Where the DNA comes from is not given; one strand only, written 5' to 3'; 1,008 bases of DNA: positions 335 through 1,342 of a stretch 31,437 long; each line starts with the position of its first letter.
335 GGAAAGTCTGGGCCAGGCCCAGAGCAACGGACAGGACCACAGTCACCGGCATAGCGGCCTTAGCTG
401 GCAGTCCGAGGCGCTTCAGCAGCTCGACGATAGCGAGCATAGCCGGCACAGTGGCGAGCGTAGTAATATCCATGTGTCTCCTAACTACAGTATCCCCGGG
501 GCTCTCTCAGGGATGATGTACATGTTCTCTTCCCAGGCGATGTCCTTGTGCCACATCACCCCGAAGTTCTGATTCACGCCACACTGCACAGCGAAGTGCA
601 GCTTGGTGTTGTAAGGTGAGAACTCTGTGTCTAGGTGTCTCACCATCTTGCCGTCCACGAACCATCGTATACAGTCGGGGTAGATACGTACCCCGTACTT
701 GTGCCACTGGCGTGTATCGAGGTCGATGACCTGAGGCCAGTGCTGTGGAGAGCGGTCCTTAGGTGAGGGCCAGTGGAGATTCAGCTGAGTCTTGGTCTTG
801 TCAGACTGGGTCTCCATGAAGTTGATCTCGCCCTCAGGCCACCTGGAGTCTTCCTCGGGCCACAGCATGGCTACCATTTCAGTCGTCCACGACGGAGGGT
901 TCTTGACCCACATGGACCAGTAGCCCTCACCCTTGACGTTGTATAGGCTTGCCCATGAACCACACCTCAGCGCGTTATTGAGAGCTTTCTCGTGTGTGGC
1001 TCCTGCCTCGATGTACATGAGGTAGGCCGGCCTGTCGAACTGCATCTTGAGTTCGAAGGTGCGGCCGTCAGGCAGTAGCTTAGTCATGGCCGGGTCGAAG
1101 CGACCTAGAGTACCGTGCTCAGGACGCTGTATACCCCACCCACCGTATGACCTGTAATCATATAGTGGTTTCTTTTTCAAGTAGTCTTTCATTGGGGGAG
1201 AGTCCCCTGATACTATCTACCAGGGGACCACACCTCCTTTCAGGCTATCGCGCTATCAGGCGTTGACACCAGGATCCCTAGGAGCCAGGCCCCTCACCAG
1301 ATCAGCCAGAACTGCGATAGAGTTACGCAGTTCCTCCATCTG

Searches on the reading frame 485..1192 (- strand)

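Call 80: search_protein_families(library=pfam, proteins=[window:485-1192:-], max_evalue=0.01)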
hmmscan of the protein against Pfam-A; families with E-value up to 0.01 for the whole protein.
window:485-1192:- (235 aa): 1 family
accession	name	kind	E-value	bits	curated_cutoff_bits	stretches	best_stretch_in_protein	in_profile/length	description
PF00722.28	Glyco_hydro_16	-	4.7e-08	33.1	22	1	90-192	43-140/175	Glycosyl hydrolases family 16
